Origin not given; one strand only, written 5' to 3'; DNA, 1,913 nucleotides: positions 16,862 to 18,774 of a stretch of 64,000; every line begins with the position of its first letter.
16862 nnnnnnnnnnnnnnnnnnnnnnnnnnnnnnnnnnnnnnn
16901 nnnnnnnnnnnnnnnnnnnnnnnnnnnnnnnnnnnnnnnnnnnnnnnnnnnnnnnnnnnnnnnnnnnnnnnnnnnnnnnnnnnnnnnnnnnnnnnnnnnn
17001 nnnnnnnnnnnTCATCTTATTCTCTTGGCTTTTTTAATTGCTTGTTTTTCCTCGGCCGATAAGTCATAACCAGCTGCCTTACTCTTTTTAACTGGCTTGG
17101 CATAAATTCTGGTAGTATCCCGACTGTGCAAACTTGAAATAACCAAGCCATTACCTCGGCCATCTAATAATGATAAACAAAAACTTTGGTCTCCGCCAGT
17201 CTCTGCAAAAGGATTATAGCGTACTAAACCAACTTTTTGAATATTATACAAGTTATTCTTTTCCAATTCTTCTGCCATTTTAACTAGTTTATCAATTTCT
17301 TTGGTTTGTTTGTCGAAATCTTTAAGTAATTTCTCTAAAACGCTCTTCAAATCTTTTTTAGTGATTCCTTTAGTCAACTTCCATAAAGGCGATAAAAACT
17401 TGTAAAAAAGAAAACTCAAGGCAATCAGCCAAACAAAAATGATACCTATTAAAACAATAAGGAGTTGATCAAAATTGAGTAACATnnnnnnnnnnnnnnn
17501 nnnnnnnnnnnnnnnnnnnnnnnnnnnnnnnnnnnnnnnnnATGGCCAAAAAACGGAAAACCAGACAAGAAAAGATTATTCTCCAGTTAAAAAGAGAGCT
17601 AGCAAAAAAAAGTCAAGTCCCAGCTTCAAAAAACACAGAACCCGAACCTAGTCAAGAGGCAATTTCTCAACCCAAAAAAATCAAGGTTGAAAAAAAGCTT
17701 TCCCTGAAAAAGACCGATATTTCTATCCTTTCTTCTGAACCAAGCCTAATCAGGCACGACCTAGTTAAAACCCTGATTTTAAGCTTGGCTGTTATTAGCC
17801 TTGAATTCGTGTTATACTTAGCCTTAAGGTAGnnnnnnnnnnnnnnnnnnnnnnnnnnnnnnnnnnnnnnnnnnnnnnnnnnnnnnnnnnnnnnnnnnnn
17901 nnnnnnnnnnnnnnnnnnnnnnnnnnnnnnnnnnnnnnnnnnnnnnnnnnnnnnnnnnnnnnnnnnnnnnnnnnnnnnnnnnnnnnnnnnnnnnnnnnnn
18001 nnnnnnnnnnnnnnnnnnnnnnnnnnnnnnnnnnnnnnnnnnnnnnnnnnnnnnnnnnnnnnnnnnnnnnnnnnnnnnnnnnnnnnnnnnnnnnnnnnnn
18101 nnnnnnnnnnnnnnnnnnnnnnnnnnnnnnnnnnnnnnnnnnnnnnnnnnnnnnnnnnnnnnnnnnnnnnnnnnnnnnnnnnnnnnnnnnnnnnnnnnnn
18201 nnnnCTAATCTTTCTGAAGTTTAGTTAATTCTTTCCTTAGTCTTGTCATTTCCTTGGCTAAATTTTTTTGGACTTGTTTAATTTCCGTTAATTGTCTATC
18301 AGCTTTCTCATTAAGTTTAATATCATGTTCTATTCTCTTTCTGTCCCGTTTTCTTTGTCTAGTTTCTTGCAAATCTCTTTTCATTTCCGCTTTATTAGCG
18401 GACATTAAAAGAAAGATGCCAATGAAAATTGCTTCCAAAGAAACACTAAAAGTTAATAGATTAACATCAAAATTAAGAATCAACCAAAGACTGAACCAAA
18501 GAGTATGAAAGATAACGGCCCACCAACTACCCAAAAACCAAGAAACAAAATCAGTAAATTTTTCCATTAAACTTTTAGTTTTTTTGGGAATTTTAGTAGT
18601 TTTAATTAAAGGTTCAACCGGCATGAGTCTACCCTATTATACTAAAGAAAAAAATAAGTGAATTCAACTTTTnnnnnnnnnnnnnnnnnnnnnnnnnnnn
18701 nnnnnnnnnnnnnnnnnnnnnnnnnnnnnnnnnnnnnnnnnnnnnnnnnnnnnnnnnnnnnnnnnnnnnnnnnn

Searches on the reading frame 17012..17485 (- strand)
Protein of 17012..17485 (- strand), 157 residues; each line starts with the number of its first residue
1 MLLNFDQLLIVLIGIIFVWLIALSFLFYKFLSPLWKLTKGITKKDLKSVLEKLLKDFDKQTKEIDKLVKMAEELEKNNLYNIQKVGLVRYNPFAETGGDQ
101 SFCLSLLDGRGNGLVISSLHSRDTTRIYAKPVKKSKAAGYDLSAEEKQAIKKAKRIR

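Call 3: search_protein_families(library=pfam, proteins=[window:17012-17485:-], max_evalue=1)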
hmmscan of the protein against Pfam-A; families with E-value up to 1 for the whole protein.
window:17012-17485:- (157 aa): 5 families
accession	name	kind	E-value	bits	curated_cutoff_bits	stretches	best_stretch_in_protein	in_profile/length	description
PF14584.11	DUF4446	-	5.1e-38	130.9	27.4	1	9-153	6-149/150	Protein of unknown function (DUF4446)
PF00210.30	Ferritin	-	0.0071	16.7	24.5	1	44-81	79-116/142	Ferritin-like domain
PF14407.11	Frankia_peptide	-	0.024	15.4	48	1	131-153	23-45/63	Ribosomally synthesized peptide prototyped by Frankia Franean1_4349.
PF17545.7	DUF5461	-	0.04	14.7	25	1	47-133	3-80/93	Family of unknown function (DUF5461)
PF22641.2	TiaS_TCKD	-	0.074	13.5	27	1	69-124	21-77/156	TiaS TCKD domain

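Call 60: search_protein_families(library=padloc, proteins=[window:17012-17485:-], max_evalue=0.1)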
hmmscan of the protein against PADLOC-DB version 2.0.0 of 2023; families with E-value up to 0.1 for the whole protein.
window:17012-17485:- (157 aa): 2 families
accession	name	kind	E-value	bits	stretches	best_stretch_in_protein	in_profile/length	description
PDLC03975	UzuA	-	0.0019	15.9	1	114-152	205-236/277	-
PDLC01057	C3a59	-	0.012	13.7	1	5-91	12-83/167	trans-membrane (TM)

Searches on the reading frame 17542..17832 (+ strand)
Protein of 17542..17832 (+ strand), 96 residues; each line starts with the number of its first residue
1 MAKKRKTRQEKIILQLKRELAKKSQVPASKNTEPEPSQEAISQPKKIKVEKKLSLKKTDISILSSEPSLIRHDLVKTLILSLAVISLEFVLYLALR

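Call 49: search_protein_families(library=pfam, proteins=[window:17542-17832:+], max_evalue=0.1)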
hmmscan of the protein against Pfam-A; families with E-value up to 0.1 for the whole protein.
window:17542-17832:+ (96 aa): 1 family
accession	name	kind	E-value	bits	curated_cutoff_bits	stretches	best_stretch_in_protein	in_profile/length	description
PF12280.13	BSMAP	-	0.023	15.2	25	1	20-85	129-194/197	Brain specific membrane anchored protein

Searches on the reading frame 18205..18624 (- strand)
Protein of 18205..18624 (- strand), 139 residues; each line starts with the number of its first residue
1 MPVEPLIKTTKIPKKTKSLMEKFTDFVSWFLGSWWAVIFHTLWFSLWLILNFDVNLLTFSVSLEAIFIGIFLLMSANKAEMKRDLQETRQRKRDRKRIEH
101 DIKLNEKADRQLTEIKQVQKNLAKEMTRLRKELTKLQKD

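Call 49: search_protein_families(library=pfam, proteins=[window:18205-18624:-], max_evalue=0.1)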
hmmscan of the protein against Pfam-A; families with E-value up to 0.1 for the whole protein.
window:18205-18624:- (139 aa): 3 families
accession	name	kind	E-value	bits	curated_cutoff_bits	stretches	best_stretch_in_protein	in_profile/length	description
PF06210.16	DUF1003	-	6.7e-06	26.7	27.4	2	32-86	2-67/103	Protein of unknown function (DUF1003)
PF20570.3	DUF6779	-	0.002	19.2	28.1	1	63-138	9-85/108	Domain of unknown function (DUF6779)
PF01770.24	Folate_carrier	-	0.011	14.9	27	1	29-129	138-239/412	Reduced folate carrier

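Call 61: search_protein_families(library=padloc, proteins=[window:18205-18624:-], max_evalue=0.01)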
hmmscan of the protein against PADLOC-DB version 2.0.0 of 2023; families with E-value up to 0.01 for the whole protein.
window:18205-18624:- (139 aa): 1 family
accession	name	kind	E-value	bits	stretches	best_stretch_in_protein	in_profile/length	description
PDLC04770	PDC-M67B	-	0.007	14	1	24-128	108-209/217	-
